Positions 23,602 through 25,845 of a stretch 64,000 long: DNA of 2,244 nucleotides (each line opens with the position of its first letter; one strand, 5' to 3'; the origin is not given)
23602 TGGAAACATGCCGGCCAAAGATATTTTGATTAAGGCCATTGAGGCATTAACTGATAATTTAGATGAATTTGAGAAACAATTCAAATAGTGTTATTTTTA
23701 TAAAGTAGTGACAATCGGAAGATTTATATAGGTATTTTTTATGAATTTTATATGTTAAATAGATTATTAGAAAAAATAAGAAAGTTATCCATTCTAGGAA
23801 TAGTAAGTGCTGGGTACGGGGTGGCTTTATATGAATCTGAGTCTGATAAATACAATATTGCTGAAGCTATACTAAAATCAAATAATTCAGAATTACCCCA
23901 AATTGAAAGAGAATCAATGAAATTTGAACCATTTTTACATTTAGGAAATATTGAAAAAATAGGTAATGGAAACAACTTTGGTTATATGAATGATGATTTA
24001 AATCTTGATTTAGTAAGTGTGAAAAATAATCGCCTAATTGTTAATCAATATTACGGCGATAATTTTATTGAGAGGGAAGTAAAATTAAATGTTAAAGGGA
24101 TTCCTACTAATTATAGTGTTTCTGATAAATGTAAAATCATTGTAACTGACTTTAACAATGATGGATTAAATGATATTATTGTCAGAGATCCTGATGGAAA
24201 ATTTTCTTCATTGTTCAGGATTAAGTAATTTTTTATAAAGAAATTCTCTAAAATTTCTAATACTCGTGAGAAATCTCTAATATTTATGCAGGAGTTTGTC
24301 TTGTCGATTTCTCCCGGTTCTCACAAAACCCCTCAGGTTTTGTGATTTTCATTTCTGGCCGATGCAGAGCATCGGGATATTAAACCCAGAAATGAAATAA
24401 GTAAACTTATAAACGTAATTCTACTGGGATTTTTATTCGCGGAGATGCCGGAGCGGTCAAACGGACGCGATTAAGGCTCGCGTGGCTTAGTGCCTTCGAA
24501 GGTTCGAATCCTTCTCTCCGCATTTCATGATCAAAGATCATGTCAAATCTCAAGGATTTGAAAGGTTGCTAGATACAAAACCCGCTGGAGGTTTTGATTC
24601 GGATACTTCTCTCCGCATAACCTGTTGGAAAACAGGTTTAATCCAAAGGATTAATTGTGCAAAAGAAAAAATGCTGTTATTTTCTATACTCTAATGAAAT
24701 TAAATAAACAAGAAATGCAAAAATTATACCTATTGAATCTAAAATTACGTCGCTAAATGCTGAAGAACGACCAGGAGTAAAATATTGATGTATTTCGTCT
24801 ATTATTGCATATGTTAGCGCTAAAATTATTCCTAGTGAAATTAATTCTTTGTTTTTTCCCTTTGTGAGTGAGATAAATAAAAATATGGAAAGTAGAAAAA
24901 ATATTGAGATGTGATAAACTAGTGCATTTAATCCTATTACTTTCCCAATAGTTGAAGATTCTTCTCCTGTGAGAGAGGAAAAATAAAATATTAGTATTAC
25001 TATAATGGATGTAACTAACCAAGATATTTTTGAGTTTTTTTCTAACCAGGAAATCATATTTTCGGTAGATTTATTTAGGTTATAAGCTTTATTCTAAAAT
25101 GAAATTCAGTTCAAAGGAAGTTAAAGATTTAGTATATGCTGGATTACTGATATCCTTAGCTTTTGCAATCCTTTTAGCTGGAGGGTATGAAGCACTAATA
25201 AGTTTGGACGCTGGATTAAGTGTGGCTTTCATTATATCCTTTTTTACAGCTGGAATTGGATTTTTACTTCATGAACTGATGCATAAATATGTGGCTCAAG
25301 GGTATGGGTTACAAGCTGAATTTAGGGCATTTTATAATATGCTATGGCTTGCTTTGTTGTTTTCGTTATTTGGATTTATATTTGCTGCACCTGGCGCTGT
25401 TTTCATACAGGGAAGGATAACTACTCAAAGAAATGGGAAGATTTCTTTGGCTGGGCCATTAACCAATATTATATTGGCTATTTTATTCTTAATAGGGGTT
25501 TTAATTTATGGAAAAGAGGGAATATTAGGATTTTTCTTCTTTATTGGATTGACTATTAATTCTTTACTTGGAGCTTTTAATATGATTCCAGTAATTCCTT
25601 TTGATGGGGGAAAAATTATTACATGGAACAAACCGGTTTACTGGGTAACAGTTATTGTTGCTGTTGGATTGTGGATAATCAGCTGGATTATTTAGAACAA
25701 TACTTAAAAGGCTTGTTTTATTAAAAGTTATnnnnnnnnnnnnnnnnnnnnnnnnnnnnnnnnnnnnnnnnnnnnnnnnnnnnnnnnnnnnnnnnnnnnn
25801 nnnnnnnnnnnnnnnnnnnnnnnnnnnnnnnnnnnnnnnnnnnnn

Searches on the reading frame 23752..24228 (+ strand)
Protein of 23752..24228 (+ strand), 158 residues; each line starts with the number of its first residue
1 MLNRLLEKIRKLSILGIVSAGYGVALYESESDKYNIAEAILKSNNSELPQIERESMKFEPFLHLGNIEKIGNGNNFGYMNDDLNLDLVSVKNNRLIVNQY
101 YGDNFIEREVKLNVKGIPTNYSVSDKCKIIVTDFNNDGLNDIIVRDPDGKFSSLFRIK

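Call 12: search_protein_families(library=pfam, proteins=[window:23752-24228:+])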
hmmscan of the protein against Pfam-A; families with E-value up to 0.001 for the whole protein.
window:23752-24228:+ (158 aa): 1 family
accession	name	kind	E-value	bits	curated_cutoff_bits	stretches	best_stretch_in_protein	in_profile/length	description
PF13517.12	FG-GAP_3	-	0.0005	21.1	26.9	1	80-144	3-61/61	FG-GAP-like repeat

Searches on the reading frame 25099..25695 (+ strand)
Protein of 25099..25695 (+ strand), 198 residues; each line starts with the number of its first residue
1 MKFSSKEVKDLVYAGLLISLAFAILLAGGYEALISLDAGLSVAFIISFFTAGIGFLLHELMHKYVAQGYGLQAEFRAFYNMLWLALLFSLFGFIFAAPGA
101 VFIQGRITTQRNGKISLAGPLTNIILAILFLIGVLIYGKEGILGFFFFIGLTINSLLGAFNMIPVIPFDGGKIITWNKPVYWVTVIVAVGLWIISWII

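Call 12: search_protein_families(library=pfam, proteins=[window:25099-25695:+])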
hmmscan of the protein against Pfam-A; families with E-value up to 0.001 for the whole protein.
window:25099-25695:+ (198 aa): 1 family
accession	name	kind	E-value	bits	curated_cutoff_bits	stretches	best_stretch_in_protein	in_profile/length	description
PF02163.28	Peptidase_M50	-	1.9e-08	34.4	27.2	2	141-174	158-190/221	Peptidase family M50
